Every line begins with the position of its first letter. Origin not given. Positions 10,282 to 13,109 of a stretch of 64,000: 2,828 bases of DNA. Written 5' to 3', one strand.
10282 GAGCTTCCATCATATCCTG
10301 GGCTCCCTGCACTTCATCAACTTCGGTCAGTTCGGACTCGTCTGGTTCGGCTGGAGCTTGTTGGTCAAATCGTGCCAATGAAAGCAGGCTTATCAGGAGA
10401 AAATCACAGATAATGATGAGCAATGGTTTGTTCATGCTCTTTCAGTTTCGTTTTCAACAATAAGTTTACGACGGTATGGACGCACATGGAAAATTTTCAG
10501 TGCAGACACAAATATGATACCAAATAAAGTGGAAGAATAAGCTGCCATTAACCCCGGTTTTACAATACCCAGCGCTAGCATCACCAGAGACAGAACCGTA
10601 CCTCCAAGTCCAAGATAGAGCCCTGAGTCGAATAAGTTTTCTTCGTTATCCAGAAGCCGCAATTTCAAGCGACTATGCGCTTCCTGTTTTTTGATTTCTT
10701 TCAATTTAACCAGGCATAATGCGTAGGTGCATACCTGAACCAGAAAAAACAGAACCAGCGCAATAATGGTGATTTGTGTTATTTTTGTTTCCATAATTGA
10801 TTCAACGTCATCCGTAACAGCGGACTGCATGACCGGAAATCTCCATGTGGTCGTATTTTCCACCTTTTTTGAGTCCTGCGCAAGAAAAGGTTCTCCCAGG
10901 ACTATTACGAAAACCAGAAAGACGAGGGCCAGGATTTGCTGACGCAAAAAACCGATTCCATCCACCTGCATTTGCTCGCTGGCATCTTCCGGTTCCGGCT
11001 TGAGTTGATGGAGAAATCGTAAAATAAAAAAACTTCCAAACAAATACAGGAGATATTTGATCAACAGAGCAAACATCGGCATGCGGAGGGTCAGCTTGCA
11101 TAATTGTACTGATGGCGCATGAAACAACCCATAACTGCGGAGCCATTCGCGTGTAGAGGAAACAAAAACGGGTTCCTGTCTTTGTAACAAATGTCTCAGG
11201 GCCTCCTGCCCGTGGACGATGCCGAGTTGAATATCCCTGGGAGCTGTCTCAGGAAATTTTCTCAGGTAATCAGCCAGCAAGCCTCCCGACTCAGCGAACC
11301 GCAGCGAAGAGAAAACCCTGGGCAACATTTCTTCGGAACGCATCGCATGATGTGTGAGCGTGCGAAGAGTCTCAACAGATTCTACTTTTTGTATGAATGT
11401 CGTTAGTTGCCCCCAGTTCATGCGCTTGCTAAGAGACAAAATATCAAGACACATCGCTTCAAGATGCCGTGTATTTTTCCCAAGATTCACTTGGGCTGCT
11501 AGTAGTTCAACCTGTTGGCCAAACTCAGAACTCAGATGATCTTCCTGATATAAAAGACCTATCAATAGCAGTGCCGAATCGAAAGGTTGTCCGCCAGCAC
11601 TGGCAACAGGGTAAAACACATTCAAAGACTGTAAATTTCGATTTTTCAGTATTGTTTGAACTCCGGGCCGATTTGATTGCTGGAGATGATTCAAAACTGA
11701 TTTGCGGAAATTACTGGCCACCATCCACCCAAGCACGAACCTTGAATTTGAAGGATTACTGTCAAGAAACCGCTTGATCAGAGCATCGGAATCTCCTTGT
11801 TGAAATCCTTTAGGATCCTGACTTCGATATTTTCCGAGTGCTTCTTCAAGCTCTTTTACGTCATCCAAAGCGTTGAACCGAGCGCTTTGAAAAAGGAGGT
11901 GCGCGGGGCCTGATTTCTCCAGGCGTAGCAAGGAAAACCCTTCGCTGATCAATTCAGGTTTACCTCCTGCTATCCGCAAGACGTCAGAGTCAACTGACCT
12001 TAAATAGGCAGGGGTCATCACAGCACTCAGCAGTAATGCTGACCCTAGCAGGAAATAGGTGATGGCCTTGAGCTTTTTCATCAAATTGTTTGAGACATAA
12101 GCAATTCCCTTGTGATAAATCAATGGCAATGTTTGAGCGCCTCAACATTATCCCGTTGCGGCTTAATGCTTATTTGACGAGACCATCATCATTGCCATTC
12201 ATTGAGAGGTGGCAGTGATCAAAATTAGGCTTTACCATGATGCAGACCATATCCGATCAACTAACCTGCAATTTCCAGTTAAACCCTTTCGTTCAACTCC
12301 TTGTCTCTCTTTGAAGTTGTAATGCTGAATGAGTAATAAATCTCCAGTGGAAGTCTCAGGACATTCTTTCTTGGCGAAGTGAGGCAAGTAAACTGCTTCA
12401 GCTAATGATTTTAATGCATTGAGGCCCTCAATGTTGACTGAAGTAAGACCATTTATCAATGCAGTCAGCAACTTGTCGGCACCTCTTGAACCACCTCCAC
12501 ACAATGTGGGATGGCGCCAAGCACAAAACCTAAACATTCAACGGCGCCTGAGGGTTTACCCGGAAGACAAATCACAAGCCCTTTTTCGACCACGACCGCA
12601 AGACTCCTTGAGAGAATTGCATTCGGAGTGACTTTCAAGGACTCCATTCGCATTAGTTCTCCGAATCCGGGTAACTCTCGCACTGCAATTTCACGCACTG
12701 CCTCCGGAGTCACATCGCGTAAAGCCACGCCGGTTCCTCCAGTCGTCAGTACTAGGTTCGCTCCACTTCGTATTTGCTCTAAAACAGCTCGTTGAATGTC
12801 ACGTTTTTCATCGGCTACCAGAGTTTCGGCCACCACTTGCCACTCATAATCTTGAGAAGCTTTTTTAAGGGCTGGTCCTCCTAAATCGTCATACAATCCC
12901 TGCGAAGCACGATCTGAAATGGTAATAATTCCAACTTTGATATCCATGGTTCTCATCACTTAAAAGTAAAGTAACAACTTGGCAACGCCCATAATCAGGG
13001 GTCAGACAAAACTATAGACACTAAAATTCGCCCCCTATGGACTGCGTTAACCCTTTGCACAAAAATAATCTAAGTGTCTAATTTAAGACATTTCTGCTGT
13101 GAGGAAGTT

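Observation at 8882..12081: Translationally coupled gene pair that reads like a divergent MotA/ExbB/TolQ + MotB/ExbD/TolR ion-driven stator, with a giant coiled coil on the B-like subunit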

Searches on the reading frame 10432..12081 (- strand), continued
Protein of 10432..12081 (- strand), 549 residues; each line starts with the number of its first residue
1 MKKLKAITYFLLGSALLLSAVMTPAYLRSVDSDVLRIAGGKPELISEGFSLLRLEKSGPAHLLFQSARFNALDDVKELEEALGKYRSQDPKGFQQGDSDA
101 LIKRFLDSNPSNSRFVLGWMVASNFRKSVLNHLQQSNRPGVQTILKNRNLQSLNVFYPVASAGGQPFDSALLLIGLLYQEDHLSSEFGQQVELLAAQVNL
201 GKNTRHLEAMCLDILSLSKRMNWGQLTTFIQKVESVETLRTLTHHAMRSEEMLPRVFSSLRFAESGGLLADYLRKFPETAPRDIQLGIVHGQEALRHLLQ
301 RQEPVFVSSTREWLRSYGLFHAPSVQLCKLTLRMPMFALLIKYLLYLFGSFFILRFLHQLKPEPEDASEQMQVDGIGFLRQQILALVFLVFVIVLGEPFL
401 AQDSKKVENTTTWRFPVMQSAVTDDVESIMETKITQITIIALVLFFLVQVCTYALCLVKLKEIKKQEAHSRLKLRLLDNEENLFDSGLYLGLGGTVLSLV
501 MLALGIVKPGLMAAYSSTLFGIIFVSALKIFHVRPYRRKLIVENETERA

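Call 90: find_encoding_contigs(protein=P0110, flank=2500, max_places=1)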
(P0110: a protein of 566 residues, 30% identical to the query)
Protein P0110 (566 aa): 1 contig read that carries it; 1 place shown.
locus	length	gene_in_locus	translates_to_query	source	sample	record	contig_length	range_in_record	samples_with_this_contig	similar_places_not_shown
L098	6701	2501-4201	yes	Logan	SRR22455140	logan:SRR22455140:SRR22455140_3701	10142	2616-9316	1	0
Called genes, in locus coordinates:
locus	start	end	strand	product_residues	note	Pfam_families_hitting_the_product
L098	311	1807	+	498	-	PF13638:PIN_4, PF02562:PhoH, PF13604:AAA_30 (faint)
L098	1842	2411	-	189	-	PF01327:Pep_deformylase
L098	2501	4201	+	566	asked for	-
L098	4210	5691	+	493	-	-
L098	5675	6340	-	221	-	PF01209:Ubie_methyltran (weak), PF13847:Methyltransf_31, PF08241:Methyltransf_11, PF08242:Methyltransf_12, PF13649:Methyltransf_25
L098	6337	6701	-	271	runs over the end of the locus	-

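Call 91: find_encoding_contigs(protein=P0104, flank=2500, max_places=1)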
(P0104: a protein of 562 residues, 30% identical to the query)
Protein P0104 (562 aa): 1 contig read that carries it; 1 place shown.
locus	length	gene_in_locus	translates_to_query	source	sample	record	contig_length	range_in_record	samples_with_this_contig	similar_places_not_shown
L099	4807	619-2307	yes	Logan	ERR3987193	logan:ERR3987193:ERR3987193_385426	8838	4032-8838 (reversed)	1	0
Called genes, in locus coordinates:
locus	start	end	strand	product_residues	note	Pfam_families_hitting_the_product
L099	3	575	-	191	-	?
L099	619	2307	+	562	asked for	-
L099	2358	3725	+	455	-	-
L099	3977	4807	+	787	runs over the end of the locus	PF05228:CHASE4, PF00672:HAMP (weak), PF00512:HisKA, PF02518:HATPase_c, PF00072:Response_reg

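Call 92: find_encoding_contigs(protein=P0103, flank=2500, max_places=1)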
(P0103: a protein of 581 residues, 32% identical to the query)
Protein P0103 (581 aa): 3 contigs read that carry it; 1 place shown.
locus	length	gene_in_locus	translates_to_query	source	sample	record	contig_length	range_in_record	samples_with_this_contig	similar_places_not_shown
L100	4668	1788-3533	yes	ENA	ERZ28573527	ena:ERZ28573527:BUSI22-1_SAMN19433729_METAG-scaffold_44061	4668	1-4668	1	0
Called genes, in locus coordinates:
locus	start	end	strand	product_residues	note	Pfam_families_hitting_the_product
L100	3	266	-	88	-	?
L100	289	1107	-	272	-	PF00528:BPD_transp_1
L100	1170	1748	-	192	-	PF01327:Pep_deformylase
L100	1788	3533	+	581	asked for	-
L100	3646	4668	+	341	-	?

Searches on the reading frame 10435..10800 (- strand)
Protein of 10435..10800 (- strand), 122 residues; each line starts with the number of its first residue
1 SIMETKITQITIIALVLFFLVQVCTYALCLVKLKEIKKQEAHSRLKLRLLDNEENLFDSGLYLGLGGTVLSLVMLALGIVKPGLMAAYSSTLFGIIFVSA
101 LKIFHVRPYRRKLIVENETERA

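Call 16: search_solved_structures(query=A3, max_evalue=10, show_alignments=5)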
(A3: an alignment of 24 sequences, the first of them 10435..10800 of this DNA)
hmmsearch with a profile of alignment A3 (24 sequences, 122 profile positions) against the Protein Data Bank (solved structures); distinct sequences matched with E-value up to 10: 1.
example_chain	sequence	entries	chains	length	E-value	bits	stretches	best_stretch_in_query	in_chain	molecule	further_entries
2n28_A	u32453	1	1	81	0.57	13.5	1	9-54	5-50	Protein Vpu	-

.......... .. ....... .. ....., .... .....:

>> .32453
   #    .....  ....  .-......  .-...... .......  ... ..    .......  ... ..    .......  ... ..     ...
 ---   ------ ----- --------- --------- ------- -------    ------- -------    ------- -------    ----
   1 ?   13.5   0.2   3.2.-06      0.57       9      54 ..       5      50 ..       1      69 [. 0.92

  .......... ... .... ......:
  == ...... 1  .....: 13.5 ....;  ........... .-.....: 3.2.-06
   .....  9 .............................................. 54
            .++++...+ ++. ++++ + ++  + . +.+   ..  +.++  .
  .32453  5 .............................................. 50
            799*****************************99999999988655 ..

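Call 23: search_protein_representatives(alignment_id=A3)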
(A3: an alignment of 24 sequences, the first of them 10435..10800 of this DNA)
Query: 24 sequences, 122 profile positions. Proteins with E-value up to 0.001 (for the whole library): 512; up to 1e-10: 430; up to 1e-30: 265. The best 150 are listed.
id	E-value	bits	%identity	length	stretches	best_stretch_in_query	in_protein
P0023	4.4e-55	201.1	-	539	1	3-120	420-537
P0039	4.4e-52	191.4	-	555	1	3-120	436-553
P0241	3.2e-51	188.6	-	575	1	3-120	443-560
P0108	9.1e-51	187.2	-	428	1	3-120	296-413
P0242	9.8e-51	187.1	-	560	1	3-118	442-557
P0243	1.6e-50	186.4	-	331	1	3-120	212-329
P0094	3.2e-50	185.4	-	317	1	3-120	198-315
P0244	3.4e-50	185.3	-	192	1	3-117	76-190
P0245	5.5e-50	184.7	-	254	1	3-119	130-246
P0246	6.4e-50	184.5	-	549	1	6-119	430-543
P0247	9.3e-50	183.9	-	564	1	5-118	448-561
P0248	1.4e-49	183.4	-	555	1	3-120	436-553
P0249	1.6e-49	183.2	-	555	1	3-120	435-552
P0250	1.8e-49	183.0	-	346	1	4-120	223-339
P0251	2.8e-49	182.4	-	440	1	3-119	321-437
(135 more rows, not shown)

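Call 32: search_protein_families(library=pfam, alignment_id=A3, max_evalue=10)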
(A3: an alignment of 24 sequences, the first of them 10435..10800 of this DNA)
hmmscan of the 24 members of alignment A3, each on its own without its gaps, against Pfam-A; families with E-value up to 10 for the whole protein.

A. member 1, window:10435-10800:- (122 aa): 2 families
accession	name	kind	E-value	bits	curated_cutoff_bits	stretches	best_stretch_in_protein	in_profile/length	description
PF00558.24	Vpu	-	0.00056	20.1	24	1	6-54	3-51/81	Vpu protein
PF13273.12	DUF4064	-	0.026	15.2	32.1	1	8-99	6-94/102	Protein of unknown function (DUF4064)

B. families by the number of members that match (of 24 scanned): 24 families
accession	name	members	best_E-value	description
PF00558.24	Vpu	9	0.00056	Vpu protein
PF14242.11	DUF4342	6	0.00075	Domain of unknown function (DUF4342)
PF13858.11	DUF4199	5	0.015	Protein of unknown function (DUF4199)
PF13273.12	DUF4064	5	0.026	Protein of unknown function (DUF4064)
PF09990.14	DUF2231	4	0.0089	Predicted membrane protein (DUF2231)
PF17591.7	UL41A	2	0.16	Herpesvirus UL41A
PF07332.16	Phage_holin_3_6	2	0.16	Putative Actinobacterial Holin-X, holin superfamily III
PF17255.8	EbsA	2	6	EbsA-like protein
PF00324.27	AA_permease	1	0.023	Amino acid permease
PF21523.3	ParM_N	1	0.028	Plasmid segregation protein ParM, C-terminal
PF03061.28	4HBT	1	0.045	Thioesterase superfamily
PF14362.11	DUF4407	1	0.069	Domain of unknown function (DUF4407)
PF17329.7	DUF5367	1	0.088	Family of unknown function (DUF5367)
PF19814.4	DUF6297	1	0.099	Family of unknown function (DUF6297)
PF08370.16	PDR_assoc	1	0.1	Plant PDR ABC transporter associated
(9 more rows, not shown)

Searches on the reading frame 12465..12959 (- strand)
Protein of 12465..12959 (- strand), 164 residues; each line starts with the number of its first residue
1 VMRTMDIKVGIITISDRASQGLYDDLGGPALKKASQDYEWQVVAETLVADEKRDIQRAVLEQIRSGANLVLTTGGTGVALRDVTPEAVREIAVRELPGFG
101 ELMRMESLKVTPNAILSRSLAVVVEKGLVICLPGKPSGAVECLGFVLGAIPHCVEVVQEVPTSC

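Call 82: search_protein_families(library=pfam, proteins=[window:12465-12959:-], max_evalue=0.001)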
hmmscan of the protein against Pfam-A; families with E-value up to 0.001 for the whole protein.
window:12465-12959:- (164 aa): 1 family
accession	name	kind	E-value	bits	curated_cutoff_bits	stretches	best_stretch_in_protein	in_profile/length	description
PF00994.29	MoCF_biosynth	-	2.4e-28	99.1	26.6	1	10-150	1-142/144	Probable molybdopterin binding domain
